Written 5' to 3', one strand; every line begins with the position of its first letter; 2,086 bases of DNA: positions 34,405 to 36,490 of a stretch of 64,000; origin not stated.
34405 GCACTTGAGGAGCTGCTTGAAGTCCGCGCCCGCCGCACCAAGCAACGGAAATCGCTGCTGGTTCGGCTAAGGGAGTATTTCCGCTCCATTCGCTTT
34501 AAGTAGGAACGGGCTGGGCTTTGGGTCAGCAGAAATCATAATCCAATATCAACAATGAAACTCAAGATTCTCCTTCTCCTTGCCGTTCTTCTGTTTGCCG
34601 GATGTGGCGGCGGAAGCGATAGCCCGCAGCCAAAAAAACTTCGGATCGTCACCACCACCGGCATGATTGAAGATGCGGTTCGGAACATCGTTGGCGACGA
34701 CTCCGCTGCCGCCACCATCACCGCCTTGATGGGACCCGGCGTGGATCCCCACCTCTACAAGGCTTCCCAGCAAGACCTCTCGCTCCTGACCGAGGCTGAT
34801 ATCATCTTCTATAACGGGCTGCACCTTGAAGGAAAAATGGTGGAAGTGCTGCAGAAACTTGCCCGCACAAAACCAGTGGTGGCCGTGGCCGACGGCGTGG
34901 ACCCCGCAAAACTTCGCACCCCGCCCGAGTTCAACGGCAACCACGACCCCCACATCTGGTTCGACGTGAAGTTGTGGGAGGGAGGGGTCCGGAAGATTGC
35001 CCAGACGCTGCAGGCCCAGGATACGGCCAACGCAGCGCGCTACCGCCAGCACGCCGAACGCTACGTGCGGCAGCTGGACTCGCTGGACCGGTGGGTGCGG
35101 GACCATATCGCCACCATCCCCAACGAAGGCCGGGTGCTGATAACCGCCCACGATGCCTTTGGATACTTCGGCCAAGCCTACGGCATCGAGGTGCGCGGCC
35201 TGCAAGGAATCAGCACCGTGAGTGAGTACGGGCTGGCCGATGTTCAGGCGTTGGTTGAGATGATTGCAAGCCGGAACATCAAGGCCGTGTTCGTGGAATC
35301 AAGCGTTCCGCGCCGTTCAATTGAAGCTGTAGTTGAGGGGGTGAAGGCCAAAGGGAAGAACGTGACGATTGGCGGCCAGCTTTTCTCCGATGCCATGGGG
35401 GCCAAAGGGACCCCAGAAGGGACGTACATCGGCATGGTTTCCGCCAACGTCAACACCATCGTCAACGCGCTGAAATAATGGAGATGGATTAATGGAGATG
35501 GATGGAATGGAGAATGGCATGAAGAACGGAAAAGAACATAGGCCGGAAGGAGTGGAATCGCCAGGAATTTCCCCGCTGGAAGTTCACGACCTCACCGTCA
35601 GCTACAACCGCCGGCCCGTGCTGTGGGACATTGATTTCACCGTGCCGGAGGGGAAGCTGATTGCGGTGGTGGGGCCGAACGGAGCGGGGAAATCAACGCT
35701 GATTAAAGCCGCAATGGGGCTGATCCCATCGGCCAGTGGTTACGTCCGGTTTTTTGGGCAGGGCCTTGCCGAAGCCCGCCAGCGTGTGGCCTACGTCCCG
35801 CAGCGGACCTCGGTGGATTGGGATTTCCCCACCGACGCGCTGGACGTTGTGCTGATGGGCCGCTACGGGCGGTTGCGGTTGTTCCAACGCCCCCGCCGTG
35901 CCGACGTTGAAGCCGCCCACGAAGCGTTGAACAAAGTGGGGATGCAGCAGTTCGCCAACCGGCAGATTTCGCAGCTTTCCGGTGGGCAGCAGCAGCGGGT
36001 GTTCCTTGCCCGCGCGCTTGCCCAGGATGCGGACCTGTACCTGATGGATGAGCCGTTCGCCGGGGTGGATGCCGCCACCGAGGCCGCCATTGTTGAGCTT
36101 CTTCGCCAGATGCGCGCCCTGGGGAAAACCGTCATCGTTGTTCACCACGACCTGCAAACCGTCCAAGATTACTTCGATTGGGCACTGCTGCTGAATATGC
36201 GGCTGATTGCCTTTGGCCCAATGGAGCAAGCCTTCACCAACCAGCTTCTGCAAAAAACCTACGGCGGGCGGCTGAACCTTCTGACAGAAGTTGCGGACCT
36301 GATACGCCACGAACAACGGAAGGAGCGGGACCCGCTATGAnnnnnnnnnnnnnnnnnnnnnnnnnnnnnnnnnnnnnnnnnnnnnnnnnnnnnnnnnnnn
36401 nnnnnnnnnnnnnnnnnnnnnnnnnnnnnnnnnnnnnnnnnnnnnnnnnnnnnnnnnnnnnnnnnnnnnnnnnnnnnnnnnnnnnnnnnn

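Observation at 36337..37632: ABC permease fused to a complete DtxR-family repressor domain (YtgCR-like) in a Mn/Zn uptake operon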

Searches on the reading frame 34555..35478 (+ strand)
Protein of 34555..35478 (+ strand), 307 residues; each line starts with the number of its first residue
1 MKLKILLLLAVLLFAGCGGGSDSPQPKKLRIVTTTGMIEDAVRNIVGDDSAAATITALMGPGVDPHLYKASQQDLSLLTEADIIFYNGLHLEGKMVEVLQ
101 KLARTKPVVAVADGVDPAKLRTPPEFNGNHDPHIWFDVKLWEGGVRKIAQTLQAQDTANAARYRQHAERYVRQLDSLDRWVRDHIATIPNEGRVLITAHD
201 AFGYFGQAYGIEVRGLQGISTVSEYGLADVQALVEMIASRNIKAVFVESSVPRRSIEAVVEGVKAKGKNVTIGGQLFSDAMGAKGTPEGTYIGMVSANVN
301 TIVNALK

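Call 3: search_protein_families(library=pfam, proteins=[window:34555-35478:+], max_evalue=0.01)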
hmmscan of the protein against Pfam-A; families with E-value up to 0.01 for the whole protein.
window:34555-35478:+ (307 aa): 1 family
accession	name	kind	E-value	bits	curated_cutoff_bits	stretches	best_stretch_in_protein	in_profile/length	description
PF01297.22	ZnuA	-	4.1e-78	262.9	29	1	31-305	1-263/263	Zinc-uptake complex component A periplasmic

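Call 57: search_solved_structures(query=window:34555-35478:+, max_evalue=1e-20, show_alignments=2)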
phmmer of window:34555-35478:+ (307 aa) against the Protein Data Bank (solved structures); distinct sequences matched with E-value up to 1e-20: 30.
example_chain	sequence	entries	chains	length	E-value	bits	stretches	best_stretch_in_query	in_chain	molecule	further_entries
1toa_A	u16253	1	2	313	1.7e-83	283.5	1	16-306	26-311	PROTEIN (PERIPLASMIC BINDING PROTEIN TROA)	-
1k0f_A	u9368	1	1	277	2.9e-82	279.5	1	30-306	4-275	Periplasmic zinc-binding protein troA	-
3mfq_A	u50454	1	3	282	2.7e-52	181.1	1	27-307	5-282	High-affinity zinc uptake system protein znuA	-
4utp_A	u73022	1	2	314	1.3e-43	152.7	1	3-305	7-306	MANGANESE ABC TRANSPORTER SUBSTRATE-BINDING LIPOPROTEIN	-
4k3v_A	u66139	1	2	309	2.1e-43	152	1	3-306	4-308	ABC superfamily ATP binding cassette transporter, binding protein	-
4uto_A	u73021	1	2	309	5.9e-43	150.5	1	3-305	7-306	MANGANESE ABC TRANSPORTER SUBSTRATE-BINDING LIPOPROTEIN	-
5kzj_A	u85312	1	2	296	6.8e-43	150.3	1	24-306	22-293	Periplasmic solute binding protein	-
1psz_A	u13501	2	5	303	6.7e-41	143.7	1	17-305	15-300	PROTEIN (SURFACE ANTIGEN PSAA) | MANGANESE ABC TRANSPORTER SUBSTRATE-BINDING LIPOPROTEIN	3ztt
5hdq_A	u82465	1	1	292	6.1e-40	140.6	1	16-306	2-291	ABC transporter substrate-binding protein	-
4nno_A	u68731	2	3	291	8.2e-40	140.2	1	17-306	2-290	Lipoprotein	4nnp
3zk7_A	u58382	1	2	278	7e-39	137.1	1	28-305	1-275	MANGANESE ABC TRANSPORTER SUBSTRATE-BINDING LIPOPROTEIN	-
3zk8_A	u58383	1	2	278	7e-39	137.1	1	28-305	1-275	MANGANESE ABC TRANSPORTER SUBSTRATE-BINDING LIPOPROTEIN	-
5w56_A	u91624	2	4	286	1.2e-38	136.4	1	29-306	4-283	Periplasmic solute binding protein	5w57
3zk9_A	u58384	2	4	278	3.5e-38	134.8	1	28-305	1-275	MANGANESE ABC TRANSPORTER SUBSTRATE-BINDING LIPOPROTEIN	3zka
3hh8_A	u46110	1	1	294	1.3e-36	129.6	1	20-304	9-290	Metal ABC transporter substrate-binding lipoprotein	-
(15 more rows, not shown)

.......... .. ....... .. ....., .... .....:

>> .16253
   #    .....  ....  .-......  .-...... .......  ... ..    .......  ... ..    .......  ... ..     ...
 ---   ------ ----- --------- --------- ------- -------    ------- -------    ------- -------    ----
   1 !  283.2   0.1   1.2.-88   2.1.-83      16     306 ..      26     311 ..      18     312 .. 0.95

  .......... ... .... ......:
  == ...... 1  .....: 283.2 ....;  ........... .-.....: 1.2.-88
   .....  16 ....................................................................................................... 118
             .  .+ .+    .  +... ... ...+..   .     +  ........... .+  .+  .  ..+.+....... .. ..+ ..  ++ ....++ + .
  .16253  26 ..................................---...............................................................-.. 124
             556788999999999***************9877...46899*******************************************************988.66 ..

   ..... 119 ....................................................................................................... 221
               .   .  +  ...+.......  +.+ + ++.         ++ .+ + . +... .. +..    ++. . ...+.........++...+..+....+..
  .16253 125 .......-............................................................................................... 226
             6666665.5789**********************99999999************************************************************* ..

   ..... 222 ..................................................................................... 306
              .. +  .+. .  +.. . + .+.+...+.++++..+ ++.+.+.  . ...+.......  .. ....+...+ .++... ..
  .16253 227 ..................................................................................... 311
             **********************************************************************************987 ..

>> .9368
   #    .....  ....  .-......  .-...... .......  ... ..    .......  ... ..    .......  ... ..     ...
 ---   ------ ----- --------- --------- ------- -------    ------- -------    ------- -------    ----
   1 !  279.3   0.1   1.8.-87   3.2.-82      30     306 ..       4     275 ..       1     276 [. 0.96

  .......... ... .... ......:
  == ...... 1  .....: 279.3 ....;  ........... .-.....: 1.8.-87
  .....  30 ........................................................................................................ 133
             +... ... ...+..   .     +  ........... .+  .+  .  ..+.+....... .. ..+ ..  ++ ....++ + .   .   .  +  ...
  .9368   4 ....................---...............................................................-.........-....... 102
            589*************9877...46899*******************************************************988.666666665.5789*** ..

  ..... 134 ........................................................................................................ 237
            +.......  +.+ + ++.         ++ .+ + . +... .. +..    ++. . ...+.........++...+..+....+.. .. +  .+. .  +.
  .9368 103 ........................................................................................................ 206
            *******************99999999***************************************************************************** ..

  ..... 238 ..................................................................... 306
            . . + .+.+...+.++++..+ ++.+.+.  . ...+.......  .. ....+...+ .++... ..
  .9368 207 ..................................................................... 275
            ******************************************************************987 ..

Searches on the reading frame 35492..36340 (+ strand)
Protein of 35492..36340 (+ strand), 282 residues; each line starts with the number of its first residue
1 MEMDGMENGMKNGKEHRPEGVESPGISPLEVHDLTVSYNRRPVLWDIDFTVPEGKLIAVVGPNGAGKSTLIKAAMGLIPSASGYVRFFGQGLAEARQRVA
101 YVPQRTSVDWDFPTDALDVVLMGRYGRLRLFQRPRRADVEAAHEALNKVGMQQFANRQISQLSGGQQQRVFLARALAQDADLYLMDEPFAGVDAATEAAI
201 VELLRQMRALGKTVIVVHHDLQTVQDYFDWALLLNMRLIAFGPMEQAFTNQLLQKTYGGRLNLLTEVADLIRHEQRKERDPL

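Call 3: search_protein_families(library=pfam, proteins=[window:35492-36340:+], max_evalue=0.01)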
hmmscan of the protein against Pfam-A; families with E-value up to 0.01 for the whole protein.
window:35492-36340:+ (282 aa): 11 families
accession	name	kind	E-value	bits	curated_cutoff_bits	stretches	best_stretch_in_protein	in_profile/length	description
PF00005.33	ABC_tran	-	8.2e-31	107.9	25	1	46-190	3-137/137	ABC transporter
PF13304.12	AAA_21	-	7.9e-10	39.7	27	2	57-74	2-19/304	AAA domain, putative AbiEii toxin, Type IV TA system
PF02463.25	SMC_N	-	3e-07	30.6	40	0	159-225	134-203/220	RecF/RecN/SMC N terminal domain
PF13481.12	AAA_25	-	1.4e-05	25.3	27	1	39-71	18-50/195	AAA domain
PF13476.12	AAA_23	-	5.1e-05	24.4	27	1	45-73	13-38/201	AAA domain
PF13555.12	AAA_29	-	8.9e-05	22.6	27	1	53-80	22-48/61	P-loop containing region of AAA domain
PF20703.3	nSTAND1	-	0.00027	21.1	27.1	1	31-131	10-89/379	Novel STAND NTPase 1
PF13514.12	AAA_27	-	0.0011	19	22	1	47-77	19-49/206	AAA domain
PF13558.12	SbcC_Walker_B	-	0.0015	19.2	27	0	147-206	18-90/90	SbcC/RAD50-like, Walker B motif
PF13191.12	AAA_16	-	0.0039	18.1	32.6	0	54-215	24-165/167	AAA ATPase domain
PF13238.12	AAA_18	-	0.0075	17.2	29.4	0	57-74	1-18/128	AAA domain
